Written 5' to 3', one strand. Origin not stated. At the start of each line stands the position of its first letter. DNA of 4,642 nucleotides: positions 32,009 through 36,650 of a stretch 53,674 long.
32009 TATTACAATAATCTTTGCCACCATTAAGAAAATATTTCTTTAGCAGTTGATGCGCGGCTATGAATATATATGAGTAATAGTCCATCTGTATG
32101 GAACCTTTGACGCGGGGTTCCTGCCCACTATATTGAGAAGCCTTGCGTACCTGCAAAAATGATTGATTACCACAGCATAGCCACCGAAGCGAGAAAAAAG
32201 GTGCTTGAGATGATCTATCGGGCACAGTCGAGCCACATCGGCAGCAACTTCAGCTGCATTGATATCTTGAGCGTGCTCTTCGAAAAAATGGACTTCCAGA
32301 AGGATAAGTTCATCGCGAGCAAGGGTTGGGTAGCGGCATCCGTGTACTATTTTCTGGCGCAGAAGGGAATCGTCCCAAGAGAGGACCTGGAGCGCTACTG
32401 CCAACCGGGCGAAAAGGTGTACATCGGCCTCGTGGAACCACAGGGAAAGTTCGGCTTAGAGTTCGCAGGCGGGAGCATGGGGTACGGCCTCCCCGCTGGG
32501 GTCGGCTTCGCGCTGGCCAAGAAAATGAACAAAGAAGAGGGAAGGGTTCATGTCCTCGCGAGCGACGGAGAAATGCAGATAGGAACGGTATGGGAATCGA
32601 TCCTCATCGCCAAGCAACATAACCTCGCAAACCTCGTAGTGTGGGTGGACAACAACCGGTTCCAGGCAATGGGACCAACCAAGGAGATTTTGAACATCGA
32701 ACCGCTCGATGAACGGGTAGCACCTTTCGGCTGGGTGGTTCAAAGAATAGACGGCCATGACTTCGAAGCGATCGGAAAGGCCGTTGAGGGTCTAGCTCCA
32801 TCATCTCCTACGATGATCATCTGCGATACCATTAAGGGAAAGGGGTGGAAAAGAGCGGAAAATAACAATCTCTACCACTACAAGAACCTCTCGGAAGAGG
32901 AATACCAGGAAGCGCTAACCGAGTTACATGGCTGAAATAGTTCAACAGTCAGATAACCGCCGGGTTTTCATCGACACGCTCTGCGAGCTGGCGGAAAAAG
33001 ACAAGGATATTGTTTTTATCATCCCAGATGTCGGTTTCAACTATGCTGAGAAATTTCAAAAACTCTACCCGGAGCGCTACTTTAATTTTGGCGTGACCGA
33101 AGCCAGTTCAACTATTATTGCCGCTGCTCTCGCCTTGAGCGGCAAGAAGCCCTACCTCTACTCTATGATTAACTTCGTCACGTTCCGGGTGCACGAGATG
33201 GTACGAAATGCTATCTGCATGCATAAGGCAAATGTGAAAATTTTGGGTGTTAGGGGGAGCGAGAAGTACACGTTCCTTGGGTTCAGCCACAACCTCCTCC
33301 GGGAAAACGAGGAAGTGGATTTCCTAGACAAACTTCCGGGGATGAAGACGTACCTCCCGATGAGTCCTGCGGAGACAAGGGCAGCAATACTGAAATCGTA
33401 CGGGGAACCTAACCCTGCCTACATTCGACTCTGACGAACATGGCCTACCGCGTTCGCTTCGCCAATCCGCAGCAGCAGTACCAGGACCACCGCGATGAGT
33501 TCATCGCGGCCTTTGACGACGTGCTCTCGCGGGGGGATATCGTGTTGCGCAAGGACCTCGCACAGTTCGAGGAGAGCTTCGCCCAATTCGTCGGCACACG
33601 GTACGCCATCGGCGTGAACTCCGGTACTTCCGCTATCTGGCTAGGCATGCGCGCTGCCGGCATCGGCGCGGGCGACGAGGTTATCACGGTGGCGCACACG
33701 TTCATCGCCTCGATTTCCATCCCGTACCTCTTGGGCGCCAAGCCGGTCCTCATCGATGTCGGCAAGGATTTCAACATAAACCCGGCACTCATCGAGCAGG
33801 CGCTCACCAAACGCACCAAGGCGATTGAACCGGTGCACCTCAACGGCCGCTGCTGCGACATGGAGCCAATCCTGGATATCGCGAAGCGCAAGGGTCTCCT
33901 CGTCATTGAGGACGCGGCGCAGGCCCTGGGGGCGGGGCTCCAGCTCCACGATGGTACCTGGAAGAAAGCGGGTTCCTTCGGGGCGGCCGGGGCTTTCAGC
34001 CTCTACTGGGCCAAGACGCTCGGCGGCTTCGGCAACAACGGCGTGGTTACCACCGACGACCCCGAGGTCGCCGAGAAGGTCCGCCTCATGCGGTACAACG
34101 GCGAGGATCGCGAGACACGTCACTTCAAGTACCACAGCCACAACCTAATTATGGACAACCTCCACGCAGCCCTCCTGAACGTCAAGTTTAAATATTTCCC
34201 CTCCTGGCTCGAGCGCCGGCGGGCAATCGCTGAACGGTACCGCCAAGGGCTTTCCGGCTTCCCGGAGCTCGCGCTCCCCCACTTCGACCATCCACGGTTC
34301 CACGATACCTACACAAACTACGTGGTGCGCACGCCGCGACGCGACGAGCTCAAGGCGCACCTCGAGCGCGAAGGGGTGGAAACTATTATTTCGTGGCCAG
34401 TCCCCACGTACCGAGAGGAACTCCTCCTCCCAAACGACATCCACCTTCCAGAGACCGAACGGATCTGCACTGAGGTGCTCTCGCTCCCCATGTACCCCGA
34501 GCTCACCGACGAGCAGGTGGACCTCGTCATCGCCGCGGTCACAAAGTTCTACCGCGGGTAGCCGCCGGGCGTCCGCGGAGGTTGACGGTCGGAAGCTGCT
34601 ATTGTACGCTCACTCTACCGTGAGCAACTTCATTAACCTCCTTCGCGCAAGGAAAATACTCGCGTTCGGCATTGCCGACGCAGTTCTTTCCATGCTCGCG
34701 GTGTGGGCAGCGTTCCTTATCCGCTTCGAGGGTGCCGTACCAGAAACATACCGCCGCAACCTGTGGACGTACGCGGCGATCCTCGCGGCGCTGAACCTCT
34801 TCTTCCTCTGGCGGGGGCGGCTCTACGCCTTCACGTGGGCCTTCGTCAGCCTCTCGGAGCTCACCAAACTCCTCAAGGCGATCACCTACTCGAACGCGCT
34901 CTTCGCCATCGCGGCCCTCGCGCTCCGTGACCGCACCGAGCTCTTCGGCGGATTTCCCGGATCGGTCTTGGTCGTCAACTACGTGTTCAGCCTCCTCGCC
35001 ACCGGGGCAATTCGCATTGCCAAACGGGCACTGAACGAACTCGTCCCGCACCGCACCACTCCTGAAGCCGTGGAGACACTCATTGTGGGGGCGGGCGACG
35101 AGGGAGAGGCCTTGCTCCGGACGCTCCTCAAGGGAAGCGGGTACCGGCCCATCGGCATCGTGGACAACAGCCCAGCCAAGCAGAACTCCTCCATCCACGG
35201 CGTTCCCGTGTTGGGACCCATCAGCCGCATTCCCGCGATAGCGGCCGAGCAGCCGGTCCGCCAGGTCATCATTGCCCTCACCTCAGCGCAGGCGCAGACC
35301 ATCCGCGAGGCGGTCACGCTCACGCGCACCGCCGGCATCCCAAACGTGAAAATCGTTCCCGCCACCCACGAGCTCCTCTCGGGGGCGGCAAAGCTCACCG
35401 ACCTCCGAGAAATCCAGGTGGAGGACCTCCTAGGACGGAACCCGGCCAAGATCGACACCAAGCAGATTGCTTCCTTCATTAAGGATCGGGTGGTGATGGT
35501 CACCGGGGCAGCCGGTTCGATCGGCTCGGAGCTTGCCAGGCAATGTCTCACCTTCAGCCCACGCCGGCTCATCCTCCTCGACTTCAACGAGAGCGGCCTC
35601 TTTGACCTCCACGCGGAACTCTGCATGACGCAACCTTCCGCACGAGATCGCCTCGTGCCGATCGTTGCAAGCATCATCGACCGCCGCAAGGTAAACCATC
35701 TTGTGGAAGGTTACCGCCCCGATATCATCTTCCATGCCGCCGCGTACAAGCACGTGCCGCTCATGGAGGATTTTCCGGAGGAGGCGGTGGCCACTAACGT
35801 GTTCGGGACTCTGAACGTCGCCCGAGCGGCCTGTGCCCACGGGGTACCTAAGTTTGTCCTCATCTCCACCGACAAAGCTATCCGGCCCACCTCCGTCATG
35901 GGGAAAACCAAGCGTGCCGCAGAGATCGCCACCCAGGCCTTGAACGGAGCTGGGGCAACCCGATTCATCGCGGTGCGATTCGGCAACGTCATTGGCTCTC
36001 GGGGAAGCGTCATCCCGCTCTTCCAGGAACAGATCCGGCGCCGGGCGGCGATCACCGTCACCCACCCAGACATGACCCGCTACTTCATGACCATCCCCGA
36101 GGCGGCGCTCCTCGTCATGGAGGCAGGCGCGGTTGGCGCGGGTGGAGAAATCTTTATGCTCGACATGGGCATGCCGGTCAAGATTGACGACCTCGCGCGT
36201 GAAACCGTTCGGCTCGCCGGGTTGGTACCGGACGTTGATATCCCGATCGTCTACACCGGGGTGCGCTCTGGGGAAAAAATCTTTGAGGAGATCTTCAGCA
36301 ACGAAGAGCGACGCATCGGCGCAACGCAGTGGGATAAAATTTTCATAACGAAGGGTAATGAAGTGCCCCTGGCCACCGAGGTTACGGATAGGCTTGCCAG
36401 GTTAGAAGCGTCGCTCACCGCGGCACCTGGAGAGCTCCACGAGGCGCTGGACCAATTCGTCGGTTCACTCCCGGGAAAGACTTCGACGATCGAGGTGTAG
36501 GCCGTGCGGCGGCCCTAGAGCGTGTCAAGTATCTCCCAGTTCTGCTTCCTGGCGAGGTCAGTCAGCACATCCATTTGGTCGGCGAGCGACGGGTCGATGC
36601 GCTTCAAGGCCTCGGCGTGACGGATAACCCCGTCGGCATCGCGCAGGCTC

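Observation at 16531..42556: Glycan island bracketed by Wzy_C/TPR paralogs next to a giant PG-binding surface protein: candidate surface-protein O-glycosylation (slg-like) system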

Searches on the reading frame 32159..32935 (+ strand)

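Call 5: search_protein_families(library=pfam, proteins=[window:32159-32935:+])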
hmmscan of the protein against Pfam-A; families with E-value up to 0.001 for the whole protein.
window:32159-32935:+ (258 aa): 4 families
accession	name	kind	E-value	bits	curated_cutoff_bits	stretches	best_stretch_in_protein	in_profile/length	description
PF00456.26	Transketolase_N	-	1.5e-24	87.1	22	1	8-252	6-271/334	Transketolase, thiamine diphosphate binding domain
PF13292.11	DXP_synthase_N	-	3.4e-08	33.5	21.2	1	5-167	19-173/274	1-deoxy-D-xylulose-5-phosphate synthase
PF02775.26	TPP_enzyme_C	-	5.7e-07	29.9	21.9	1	101-171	24-88/151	Thiamine pyrophosphate enzyme, C-terminal TPP binding domain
PF00676.26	E1_dh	-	7.6e-07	28.8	22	1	107-209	103-204/300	Dehydrogenase E1 component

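Call 65: search_protein_families(library=ncbifam, proteins=[window:32159-32935:+], max_evalue=1e-10)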
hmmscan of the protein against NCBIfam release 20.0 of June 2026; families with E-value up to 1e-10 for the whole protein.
window:32159-32935:+ (258 aa): 5 families
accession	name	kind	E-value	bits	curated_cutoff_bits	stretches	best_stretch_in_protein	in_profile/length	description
NF004559.0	PRK05899.2-5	equivalog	2.6e-53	181.2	488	1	5-257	19-280/627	transketolase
NF004556.0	PRK05899.2-2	equivalog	3.3e-51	174.3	575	1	5-256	18-276/639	transketolase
TIGR00232.1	tktlase_bact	equivalog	2e-25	89.3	682.25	1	11-252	7-269/654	transketolase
NF004558.0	PRK05899.2-4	equivalog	6.2e-23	81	788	1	11-256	10-270/651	transketolase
TIGR03182.1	PDH_E1_alph_y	equivalog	3.5e-11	42.6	393.85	1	103-224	106-233/315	pyruvate dehydrogenase (acetyl-transferring) E1 component subunit alpha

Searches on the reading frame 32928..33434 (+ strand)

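Call 5: search_protein_families(library=pfam, proteins=[window:32928-33434:+])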
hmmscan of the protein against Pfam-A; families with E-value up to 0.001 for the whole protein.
window:32928-33434:+ (168 aa): 1 family
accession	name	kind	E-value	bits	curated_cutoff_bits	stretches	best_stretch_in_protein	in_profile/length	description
PF02779.29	Transket_pyr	-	1.9e-18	67.2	27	1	9-168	4-167/174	Transketolase, pyrimidine binding domain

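Call 65: search_protein_families(library=ncbifam, proteins=[window:32928-33434:+], max_evalue=1e-10)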
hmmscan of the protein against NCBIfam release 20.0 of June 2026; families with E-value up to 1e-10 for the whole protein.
window:32928-33434:+ (168 aa): 2 families
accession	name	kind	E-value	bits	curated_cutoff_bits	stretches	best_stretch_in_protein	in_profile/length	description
NF004559.0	PRK05899.2-5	equivalog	7.9e-13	47.5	488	1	6-167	316-473/627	transketolase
TIGR00204.1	dxs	equivalog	4e-12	45.5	465.95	1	11-154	313-452/616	1-deoxy-D-xylulose-5-phosphate synthase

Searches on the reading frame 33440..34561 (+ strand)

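Call 5: search_protein_families(library=pfam, proteins=[window:33440-34561:+])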
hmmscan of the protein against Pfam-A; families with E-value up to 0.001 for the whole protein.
window:33440-34561:+ (373 aa): 2 families
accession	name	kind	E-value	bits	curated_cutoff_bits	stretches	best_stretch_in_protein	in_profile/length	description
PF01041.23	DegT_DnrJ_EryC1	-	3.9e-93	313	19.8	1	17-367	3-359/360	DegT/DnrJ/EryC1/StrS aminotransferase family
PF00266.25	Aminotran_5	-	2.5e-05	23.8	21.5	1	40-164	45-181/371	Aminotransferase class-V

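Call 65: search_protein_families(library=ncbifam, proteins=[window:33440-34561:+], max_evalue=1e-10)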
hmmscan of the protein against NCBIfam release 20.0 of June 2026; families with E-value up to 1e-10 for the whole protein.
window:33440-34561:+ (373 aa): 7 families
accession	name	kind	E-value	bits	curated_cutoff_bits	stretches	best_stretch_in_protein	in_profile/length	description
NF008658.2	PRK11658.1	equivalog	2.5e-55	187.7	631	1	19-369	14-375/379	UDP-4-amino-4-deoxy-L-arabinose aminotransferase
TIGR03588.1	PseC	equivalog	2.5e-53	181.4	423.5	1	22-369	14-378/380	UDP-4-amino-4,6-dideoxy-N-acetyl-beta-L-altrosamine transaminase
TIGR04181.1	NHT_00031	hypoth_equivalog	1.2e-44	152.7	420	1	41-350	33-357/359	LegC family aminotransferase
NF008687.0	PRK11706.1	equivalog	1.2e-43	149.3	375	1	44-371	37-374/375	dTDP-4-amino-4,6-dideoxygalactose transaminase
TIGR04427.1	PLP_DesI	equivalog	1.7e-39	136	650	1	41-364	55-376/390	dTDP-4-dehydro-6-deoxyglucose aminotransferase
TIGR02379.1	ECA_wecE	subfamily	6.4e-34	117.3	434.85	1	45-371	38-375/376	dTDP-4-amino-4,6-dideoxy-D-glucose transaminase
NF011936.0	PRK15407.1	equivalog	6.5e-34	117.4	423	1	40-223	67-253/440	lipopolysaccharide biosynthesis protein RfbH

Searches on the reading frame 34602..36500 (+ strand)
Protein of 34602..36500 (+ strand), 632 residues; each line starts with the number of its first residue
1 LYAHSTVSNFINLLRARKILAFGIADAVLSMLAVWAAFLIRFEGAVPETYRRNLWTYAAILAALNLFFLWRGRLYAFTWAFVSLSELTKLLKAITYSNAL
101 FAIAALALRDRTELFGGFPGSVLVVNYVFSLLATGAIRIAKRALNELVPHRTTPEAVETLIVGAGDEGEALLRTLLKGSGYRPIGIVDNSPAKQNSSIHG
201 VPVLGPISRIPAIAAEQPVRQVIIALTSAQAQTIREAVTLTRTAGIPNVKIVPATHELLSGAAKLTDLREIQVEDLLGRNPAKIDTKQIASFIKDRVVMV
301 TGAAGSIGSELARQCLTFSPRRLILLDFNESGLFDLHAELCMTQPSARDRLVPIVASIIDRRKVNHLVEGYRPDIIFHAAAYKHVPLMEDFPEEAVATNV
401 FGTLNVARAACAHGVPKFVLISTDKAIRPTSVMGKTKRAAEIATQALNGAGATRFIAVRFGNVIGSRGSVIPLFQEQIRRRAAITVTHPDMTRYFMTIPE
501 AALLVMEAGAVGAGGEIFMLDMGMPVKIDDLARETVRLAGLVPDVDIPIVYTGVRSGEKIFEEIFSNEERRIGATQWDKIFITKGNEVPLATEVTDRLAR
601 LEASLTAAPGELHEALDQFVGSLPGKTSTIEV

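Call 5: search_protein_families(library=pfam, proteins=[window:34602-36500:+])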
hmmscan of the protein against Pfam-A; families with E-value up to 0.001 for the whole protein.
window:34602-36500:+ (632 aa): 8 families
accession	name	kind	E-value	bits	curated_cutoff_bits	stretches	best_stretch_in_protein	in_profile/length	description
PF02719.21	Polysacc_synt_2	-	5.3e-107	357.8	20.2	1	298-582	1-290/293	Polysaccharide biosynthesis protein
PF01370.27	Epimerase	-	1.3e-20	74.3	20.9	1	298-496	1-212/240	NAD dependent epimerase/dehydratase family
PF04321.23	RmlD_sub_bind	-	2.9e-14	53.3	27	1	298-485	3-174/287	RmlD substrate binding domain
PF16363.11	GDP_Man_Dehyd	-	4.2e-13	49.9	27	1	299-424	1-130/332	GDP-mannose 4,6 dehydratase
PF13727.12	CoA_binding_3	-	9e-11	42.5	25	1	85-244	16-167/175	CoA-binding domain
PF01073.25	3Beta_HSD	-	4e-07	29.8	22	1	299-435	1-128/280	3-beta hydroxysteroid dehydrogenase/isomerase family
PF00106.31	adh_short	-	0.00023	21.1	26.6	1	296-412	1-121/195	short chain dehydrogenase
PF07993.18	NAD_binding_4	-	0.00068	19.3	20.1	0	372-431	88-144/258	Male sterility protein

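Call 65: search_protein_families(library=ncbifam, proteins=[window:34602-36500:+], max_evalue=1e-10)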
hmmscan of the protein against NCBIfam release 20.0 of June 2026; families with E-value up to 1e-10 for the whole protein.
window:34602-36500:+ (632 aa): 9 families
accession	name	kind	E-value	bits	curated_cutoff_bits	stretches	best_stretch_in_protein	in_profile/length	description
TIGR03589.1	PseB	equivalog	3.7e-50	170.7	407.75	1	294-582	3-278/324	UDP-N-acetylglucosamine 4,6-dehydratase (inverting)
TIGR04130.1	FnlA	equivalog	5.3e-42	143.9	730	1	293-570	2-270/337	UDP-N-acetylglucosamine 4,6-dehydratase/5-epimerase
TIGR03025.1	EPS_sugtrans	subfamily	1.6e-21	77.1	295.55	1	25-276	2-245/445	exopolysaccharide biosynthesis polyprenyl glycosylphosphotransferase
TIGR03023.1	WcaJ_sugtrans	equivalog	1.9e-20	73.6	410.75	1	25-298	2-270/453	undecaprenyl-phosphate glucose phosphotransferase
TIGR03022.1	WbaP_sugtrans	subfamily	1.1e-14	54.6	403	1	26-270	5-240/456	undecaprenyl-phosphate galactose phosphotransferase WbaP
TIGR01214.1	rmlD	equivalog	4e-13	49.1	224.05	1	298-448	2-139/285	dTDP-4-dehydrorhamnose reductase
TIGR01179.1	galE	equivalog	2.8e-11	42.8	262.3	0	298-466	2-179/332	UDP-glucose 4-epimerase GalE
TIGR04180.1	EDH_00030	hypoth_equivalog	5.1e-11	42.2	475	1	298-425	1-123/297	NAD-dependent 4,6-dehydratase LegB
TIGR01181.1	dTDP_gluc_dehyt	equivalog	8.9e-11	41.4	365.1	0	298-425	2-127/321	dTDP-glucose 4,6-dehydratase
